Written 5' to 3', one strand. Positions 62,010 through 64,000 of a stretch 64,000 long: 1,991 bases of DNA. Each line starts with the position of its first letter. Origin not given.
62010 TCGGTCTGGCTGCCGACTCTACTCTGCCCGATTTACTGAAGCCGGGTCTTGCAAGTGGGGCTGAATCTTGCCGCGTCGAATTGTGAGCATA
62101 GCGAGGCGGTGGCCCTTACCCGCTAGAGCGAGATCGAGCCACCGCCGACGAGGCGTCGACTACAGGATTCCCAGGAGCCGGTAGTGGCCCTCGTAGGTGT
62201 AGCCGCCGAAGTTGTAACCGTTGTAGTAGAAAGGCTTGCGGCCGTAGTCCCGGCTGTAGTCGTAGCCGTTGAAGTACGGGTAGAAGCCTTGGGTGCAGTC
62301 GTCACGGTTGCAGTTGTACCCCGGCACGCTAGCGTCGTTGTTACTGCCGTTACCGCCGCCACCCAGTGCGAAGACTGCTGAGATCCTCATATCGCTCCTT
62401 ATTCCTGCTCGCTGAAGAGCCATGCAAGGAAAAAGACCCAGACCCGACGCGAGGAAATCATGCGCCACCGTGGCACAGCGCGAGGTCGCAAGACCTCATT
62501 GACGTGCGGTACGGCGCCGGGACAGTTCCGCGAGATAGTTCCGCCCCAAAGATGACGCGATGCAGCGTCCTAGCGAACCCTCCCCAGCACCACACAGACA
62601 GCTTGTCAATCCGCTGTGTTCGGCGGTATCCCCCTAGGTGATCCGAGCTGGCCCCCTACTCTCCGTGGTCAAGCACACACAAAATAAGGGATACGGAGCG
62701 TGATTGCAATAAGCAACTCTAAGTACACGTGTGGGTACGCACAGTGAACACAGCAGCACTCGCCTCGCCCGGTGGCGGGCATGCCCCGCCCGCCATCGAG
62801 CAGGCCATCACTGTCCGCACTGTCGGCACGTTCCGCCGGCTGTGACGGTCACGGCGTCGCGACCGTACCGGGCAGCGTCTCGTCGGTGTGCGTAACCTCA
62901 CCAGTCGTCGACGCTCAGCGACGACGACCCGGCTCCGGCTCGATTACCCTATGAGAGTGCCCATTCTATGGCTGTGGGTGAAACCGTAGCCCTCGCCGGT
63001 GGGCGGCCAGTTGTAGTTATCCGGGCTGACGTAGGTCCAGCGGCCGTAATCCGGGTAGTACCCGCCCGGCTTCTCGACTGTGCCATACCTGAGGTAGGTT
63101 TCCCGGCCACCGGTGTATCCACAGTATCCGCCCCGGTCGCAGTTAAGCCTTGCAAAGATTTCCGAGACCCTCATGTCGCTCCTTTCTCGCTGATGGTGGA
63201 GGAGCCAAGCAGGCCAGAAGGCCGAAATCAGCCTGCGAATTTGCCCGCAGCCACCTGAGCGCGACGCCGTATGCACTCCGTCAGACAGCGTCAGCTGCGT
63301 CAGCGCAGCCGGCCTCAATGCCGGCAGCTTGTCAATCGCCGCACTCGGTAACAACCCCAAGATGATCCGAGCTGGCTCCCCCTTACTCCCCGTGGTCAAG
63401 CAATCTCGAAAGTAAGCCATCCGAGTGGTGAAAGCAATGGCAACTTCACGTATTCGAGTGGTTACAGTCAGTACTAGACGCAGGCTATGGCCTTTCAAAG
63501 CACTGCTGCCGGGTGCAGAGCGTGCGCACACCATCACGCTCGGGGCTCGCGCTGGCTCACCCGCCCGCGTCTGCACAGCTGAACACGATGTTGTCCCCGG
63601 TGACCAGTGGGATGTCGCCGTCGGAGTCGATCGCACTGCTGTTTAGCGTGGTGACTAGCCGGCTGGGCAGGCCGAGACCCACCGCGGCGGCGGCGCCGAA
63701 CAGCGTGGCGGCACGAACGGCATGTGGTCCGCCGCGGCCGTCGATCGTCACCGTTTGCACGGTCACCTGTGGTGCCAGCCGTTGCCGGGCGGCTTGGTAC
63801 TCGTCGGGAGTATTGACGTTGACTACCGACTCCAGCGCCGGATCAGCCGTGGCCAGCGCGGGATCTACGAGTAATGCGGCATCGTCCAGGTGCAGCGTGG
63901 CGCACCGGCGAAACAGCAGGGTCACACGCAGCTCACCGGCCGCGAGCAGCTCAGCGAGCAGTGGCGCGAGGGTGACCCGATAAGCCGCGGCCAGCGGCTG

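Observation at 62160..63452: Tandem pair of 76-aa Tyr/Gly-rich proteins, each behind a conserved ~130-nt non-coding module, next to an ABC exporter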

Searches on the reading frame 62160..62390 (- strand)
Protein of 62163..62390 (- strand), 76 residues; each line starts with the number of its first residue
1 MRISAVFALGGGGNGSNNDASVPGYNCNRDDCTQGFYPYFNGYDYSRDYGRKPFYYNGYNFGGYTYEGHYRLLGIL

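Call 6: search_protein_families(library=pfam, proteins=[window:62163-62390:-], max_evalue=1)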
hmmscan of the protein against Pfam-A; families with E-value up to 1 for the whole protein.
seq(76 aa): 0 families

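Call 7: search_protein_families(library=ncbifam, proteins=[window:62163-62390:-], max_evalue=1)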
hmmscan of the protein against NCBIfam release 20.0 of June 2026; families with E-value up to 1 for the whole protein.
seq(76 aa): 0 families

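Call 11: find_homologous_proteins(query=window:62163-62390:-, max_evalue=0.01)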
Query seq(76 aa) (76 aa): 12 proteins with E <= 0.01 among 12 candidates.
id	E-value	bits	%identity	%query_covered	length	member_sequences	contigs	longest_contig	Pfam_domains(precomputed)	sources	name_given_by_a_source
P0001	4.3e-38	148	91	100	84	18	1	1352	-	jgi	jgi:hypothetical protein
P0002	1.5e-32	130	82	100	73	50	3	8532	-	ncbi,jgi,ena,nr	ncbi:MAG: hypothetical protein JO287_09810 [Pseudonocardiales bacterium]|nr:hypothetical protein [Ps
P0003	8.2e-32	127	79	100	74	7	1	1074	-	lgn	-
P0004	8.2e-31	124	76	100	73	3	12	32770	-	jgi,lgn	jgi:hypothetical protein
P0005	2.9e-27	113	72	100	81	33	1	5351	-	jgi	jgi:hypothetical protein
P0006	4.6e-26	109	68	100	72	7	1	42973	-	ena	-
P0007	7.8e-25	105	70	100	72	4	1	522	-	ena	-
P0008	3.0e-23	100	67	63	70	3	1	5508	-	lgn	-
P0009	3.1e-23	100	70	100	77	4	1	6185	-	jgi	jgi:hypothetical protein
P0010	4.1e-22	97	67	100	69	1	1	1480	-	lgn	-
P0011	1.1e-21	95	75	75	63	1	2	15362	-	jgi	jgi:hypothetical protein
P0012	1.8e-15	75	65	99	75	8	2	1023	-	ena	-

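Call 16: find_encoding_contigs(protein=P0006, flank=6000, max_places=3)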
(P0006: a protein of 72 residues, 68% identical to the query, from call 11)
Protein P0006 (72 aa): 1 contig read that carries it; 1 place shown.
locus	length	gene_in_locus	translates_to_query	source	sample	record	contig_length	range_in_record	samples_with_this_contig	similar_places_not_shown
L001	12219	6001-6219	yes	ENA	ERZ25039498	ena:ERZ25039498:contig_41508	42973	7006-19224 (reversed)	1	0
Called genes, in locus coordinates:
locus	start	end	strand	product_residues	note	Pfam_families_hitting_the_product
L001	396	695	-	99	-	-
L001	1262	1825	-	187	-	-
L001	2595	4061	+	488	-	PF20568:DUF6777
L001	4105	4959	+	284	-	PF12804:NTP_transf_3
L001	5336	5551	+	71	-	-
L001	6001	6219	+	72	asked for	-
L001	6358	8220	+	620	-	PF00664:ABC_membrane, PF00005:ABC_tran, PF13304:AAA_21 (faint), PF02463:SMC_N (weak)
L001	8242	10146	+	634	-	PF03453:MoeA_N, PF00994:MoCF_biosynth, PF03454:MoeA_C, PF12727:PBP_like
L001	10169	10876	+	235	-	PF12740:PETase (weak), PF01738:DLH, PF08840:BAAT_C (faint)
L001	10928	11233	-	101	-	-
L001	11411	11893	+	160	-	PF00355:Rieske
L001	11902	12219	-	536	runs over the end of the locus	PF13231:PMT_2, PF02366:PMT, PF16192:PMT_4TMC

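Call 17: find_encoding_contigs(protein=P0004, flank=6000, max_places=4)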
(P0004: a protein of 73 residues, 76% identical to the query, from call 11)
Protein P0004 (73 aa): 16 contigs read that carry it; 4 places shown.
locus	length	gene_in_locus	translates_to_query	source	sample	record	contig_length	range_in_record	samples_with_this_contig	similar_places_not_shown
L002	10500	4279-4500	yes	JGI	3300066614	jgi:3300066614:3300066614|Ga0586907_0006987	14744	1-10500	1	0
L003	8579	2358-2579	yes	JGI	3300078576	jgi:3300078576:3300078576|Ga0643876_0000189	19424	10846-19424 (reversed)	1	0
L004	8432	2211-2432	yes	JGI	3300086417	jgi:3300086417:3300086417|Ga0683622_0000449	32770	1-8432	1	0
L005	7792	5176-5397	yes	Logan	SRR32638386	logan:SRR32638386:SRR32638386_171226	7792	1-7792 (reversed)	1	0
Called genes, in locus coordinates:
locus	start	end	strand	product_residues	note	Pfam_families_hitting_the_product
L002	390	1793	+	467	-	PF20568:DUF6777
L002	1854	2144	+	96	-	-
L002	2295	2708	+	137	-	PF12804:NTP_transf_3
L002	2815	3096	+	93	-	-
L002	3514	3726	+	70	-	-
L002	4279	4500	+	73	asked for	-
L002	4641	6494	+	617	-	PF00664:ABC_membrane, PF00005:ABC_tran, PF02463:SMC_N (faint), PF13304:AAA_21 (faint)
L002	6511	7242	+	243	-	PF12740:PETase (weak), PF01738:DLH, PF08840:BAAT_C (faint)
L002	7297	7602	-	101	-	-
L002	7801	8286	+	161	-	PF00355:Rieske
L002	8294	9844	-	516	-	PF13231:PMT_2, PF02366:PMT, PF16192:PMT_4TMC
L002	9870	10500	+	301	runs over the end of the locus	PF00590:TP_methylase, PF23016:RsmI_C (weak)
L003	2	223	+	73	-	?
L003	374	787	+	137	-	PF12804:NTP_transf_3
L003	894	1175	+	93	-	-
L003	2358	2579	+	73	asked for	-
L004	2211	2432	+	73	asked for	-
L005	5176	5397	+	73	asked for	-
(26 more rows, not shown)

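Call 21: find_encoding_contigs(protein=P0011, flank=6000, max_places=2)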
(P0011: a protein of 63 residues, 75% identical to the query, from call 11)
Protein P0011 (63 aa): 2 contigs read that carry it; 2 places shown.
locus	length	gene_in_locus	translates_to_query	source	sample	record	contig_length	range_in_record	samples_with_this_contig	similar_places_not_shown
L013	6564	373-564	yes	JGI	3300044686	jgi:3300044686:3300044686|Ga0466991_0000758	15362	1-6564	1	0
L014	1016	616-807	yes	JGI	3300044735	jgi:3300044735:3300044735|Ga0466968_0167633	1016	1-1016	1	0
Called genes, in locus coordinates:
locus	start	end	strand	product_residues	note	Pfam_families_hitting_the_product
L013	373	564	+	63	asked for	-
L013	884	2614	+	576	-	PF00664:ABC_membrane, PF00005:ABC_tran, PF13304:AAA_21 (faint), PF02463:SMC_N (weak)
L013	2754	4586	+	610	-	PF03453:MoeA_N, PF00994:MoCF_biosynth, PF03454:MoeA_C, PF12727:PBP_like, PF12974:Phosphonate-bd (weak)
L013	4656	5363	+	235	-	PF12740:PETase (weak), PF01738:DLH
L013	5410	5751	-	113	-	-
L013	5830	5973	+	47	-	PF20139:DUF6529 (weak)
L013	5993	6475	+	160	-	PF00355:Rieske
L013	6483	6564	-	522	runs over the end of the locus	PF02366:PMT, PF13231:PMT_2, PF16192:PMT_4TMC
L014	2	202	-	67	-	?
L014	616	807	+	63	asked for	-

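Call 56: search_protein_representatives(alignment_id=A7)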
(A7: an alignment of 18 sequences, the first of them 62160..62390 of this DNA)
Query: 18 sequences, 75 profile positions. Proteins with E-value up to 0.001 (for the whole library): 4; up to 1e-10: 2; up to 1e-30: 0. The best 4 are listed.
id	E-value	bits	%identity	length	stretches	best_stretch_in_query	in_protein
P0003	1.4e-27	112.2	-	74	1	1-74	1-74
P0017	2.6e-24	101.8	-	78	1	1-75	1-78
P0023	2.6e-08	50.5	-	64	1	1-72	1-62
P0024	5.4e-07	46.3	-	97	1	28-74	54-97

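Call 58: find_encoding_contigs(protein=P0024, flank=5000, max_places=4)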
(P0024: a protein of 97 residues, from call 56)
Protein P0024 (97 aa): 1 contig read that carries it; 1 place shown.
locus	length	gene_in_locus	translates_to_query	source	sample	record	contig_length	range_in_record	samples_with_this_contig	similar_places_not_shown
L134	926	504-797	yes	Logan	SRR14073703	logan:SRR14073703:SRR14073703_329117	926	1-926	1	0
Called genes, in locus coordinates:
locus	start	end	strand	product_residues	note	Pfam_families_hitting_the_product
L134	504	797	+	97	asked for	-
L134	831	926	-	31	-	?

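Call 61: find_homologous_proteins(query=A7, max_evalue=0.1)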
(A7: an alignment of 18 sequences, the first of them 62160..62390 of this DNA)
Query A7 (18 sequences) (76 aa, profile of the alignment): 44 proteins with E <= 0.1 among 2089 candidates.
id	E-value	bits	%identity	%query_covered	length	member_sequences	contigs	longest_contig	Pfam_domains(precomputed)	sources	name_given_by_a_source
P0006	1.5e-29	120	68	100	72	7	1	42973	-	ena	-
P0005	4.6e-29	119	72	100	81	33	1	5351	-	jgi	jgi:hypothetical protein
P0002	1.3e-28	117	82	100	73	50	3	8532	-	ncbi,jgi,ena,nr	ncbi:MAG: hypothetical protein JO287_09810 [Pseudonocardiales bacterium]|nr:hypothetical protein [Ps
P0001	1.9e-27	113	91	100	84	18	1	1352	-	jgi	jgi:hypothetical protein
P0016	3.2e-27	113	67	16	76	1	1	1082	-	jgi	jgi:hypothetical protein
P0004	3.7e-27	112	76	100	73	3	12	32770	-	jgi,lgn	jgi:hypothetical protein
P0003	4.3e-27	112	79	100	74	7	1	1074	-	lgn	-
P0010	9.1e-27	111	67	100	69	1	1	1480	-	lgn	-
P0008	1.2e-26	111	67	63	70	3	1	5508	-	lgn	-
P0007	2.0e-26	110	70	100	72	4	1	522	-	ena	-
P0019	1.4e-25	107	58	16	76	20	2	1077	-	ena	-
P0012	5.2e-25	106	65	99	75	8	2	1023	-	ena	-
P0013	1.1e-24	105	63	11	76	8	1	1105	-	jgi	jgi:hypothetical protein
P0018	2.2e-24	104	63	11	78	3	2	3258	-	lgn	-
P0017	8.1e-24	102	44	51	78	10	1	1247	-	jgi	jgi:hypothetical protein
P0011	5.5e-20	90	75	75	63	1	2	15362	-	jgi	jgi:hypothetical protein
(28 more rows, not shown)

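Call 67: predict_structure(alignment_id=A2)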
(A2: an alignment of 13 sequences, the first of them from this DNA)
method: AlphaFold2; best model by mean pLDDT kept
length: 76 residues; sequences in the alignment: 13
mean_pLDDT: 39.6   pTM: 0.16
mean pLDDT of the five models: 39.6, 37.1, 35.4, 32.5, 31.6
residues with pLDDT >= 90: 0; 70-90: 0; 50-70: 4; < 50: 72
segments of 3 or more residues with pLDDT < 50: 1-25, 29-32, 34-76
pLDDT, mean of each block of 10 residues (from residue 1): 39 37 46 43 37 37 36 40
secondary structure, 60 per line:
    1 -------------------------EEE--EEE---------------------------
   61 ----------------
elements in order: E26-28 E31-33

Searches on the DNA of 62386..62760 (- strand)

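Call 81: search_dna_similar(query=window:62386-62760:-, collection=plasmids, mode=distant, max_rows=5)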
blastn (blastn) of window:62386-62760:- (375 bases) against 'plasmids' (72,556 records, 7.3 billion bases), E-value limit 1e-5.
No match.

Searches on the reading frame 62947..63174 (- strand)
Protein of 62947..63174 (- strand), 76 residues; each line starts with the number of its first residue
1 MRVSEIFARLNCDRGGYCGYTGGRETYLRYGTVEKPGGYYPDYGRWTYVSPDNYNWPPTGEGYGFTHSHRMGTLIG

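Call 6: search_protein_families(library=pfam, proteins=[window:62947-63174:-], max_evalue=1)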
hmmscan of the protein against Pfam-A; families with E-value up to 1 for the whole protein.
seq(76 aa): 0 families

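Call 7: search_protein_families(library=ncbifam, proteins=[window:62947-63174:-], max_evalue=1)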
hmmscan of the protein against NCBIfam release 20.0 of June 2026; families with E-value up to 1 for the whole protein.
seq(76 aa): 0 families

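Call 12: find_homologous_proteins(query=window:62947-63174:-, max_evalue=0.01)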
Query seq(76 aa) (76 aa): 10 proteins with E <= 0.01 among 11 candidates.
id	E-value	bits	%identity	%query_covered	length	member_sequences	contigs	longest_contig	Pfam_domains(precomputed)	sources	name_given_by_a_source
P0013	1.1e-46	174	97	100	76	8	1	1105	-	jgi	jgi:hypothetical protein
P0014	2.4e-36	141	84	100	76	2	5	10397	-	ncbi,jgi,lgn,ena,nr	ncbi:MAG TPA: hypothetical protein VE673_06440 [Pseudonocardiaceae bacterium]|jgi:hypothetical prote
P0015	7.4e-34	134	82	100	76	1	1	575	-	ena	-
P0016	6.3e-31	124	76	100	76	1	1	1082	-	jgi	jgi:hypothetical protein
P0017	1.8e-28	116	69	100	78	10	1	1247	-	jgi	jgi:hypothetical protein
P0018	1.9e-28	116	68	100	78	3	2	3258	-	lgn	-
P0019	3.5e-22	96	64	100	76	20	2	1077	-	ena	-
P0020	9.0e-21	92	59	100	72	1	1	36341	-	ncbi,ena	-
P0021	8.3e-20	89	62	100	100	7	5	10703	-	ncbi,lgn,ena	-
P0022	3.7e-19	87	60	100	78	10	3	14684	-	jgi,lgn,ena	jgi:hypothetical protein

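Call 18: find_encoding_contigs(protein=P0020, flank=6000, max_places=3)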
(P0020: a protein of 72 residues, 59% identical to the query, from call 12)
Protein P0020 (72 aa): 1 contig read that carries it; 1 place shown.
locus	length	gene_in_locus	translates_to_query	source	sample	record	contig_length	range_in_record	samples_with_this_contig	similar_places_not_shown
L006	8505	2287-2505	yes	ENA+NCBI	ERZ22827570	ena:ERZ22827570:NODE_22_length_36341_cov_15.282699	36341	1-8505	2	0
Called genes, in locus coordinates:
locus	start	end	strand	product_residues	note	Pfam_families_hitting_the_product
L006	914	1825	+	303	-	PF12804:NTP_transf_3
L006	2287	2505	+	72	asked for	-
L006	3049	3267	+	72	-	-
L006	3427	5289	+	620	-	PF00664:ABC_membrane, PF00005:ABC_tran, PF02463:SMC_N (faint), PF13304:AAA_21 (faint)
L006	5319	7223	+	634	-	PF03453:MoeA_N, PF00994:MoCF_biosynth, PF13531:SBP_bac_11 (faint), PF03454:MoeA_C, PF12727:PBP_like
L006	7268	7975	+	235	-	PF12740:PETase (weak), PF01738:DLH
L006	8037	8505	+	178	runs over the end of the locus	-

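Call 19: find_encoding_contigs(protein=P0022, flank=6000, max_places=3)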
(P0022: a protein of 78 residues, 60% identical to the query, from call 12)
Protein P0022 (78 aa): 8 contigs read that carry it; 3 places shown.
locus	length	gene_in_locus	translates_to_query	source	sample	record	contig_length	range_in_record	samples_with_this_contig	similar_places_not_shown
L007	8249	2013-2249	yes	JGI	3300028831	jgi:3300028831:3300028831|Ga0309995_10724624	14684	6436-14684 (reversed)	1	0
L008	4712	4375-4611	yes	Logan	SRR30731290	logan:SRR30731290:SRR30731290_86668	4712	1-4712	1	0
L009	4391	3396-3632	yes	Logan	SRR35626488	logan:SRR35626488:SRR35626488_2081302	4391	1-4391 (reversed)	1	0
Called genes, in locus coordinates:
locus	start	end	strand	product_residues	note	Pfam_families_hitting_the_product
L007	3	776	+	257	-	?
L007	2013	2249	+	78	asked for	-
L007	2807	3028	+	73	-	-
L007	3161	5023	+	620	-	PF00664:ABC_membrane, PF00005:ABC_tran, PF02463:SMC_N (weak), PF13304:AAA_21 (faint)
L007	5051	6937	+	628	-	PF03453:MoeA_N, PF00994:MoCF_biosynth, PF03454:MoeA_C, PF12727:PBP_like, PF12974:Phosphonate-bd (faint), PF13531:SBP_bac_11 (faint)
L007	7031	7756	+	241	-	PF12740:PETase (weak), PF01738:DLH, PF00326:Peptidase_S9 (faint)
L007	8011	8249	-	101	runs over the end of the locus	-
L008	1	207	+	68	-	?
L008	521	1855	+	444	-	PF20568:DUF6777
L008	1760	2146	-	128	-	-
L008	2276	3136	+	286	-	PF12804:NTP_transf_3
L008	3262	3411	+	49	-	-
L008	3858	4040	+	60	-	-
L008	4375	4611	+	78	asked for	-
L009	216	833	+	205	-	-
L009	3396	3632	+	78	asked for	-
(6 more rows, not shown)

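Call 20: find_encoding_contigs(protein=P0021, flank=6000, max_places=3)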
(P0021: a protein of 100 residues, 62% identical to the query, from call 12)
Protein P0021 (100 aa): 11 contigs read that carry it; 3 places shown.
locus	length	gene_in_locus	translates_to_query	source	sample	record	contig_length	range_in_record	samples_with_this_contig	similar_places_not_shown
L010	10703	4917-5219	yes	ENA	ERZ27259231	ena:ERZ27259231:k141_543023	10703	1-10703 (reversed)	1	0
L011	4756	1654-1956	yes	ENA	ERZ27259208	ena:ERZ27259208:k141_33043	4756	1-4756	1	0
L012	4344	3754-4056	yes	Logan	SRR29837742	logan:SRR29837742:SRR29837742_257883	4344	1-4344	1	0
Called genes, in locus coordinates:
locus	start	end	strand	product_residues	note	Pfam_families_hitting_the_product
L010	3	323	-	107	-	?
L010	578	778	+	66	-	-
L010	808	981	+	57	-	-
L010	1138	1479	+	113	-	-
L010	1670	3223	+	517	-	PF20568:DUF6777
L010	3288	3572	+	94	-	-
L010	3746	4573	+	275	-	PF12804:NTP_transf_3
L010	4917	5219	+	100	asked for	-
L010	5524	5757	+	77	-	-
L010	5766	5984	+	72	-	-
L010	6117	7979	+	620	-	PF00664:ABC_membrane, PF00005:ABC_tran, PF02463:SMC_N (faint), PF13304:AAA_21 (faint)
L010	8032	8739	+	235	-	PF12740:PETase (weak), PF01738:DLH, PF08840:BAAT_C (faint)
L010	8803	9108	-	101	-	-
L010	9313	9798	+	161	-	PF00355:Rieske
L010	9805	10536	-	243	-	PF16192:PMT_4TMC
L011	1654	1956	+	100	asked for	-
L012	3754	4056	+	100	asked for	-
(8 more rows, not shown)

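Call 22: find_encoding_contigs(protein=P0014, flank=6000, max_places=3)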
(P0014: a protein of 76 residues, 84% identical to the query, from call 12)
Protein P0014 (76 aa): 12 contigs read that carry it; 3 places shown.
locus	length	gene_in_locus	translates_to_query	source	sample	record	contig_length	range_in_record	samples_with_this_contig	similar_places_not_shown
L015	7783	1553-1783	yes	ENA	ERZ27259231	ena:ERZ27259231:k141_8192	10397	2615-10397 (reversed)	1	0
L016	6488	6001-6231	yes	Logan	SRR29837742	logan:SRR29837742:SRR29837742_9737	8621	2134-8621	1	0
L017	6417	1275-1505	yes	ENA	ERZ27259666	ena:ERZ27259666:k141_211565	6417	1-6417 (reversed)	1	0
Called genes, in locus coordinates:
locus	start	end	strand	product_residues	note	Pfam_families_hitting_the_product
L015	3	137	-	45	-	?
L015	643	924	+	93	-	-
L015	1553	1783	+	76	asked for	-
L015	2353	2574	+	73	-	-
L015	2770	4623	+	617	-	PF00664:ABC_membrane, PF09818:ABC_ATPase (faint), PF00005:ABC_tran, PF02463:SMC_N (faint), PF13304:AAA_21 (weak)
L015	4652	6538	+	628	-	PF03453:MoeA_N, PF00994:MoCF_biosynth, PF03454:MoeA_C, PF12727:PBP_like, PF12974:Phosphonate-bd (weak), PF13531:SBP_bac_11 (weak)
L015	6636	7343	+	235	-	PF12740:PETase (weak), PF01738:DLH, PF00326:Peptidase_S9 (faint), PF08840:BAAT_C (faint)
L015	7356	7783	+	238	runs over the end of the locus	-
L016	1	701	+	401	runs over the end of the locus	PF06772:LtrA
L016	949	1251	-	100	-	-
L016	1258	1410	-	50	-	PF02627:CMD (weak)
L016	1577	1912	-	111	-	-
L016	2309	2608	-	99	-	-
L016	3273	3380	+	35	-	-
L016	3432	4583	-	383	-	PF00144:Beta-lactamase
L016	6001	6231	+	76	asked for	-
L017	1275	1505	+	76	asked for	-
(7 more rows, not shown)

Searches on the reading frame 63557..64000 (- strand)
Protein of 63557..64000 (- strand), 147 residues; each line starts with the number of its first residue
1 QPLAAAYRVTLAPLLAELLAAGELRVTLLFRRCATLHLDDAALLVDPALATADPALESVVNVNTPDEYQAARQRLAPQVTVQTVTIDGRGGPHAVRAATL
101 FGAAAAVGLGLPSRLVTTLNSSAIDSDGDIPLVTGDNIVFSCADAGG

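Call 6: search_protein_families(library=pfam, proteins=[window:63557-64000:-], max_evalue=1)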
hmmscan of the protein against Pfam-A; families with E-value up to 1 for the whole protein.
window:63557-64000:- (147 aa): 1 family
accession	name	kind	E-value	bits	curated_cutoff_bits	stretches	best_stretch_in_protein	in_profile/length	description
PF09851.14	SHOCT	-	0.17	12.1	27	0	64-75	16-27/28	Short C-terminal domain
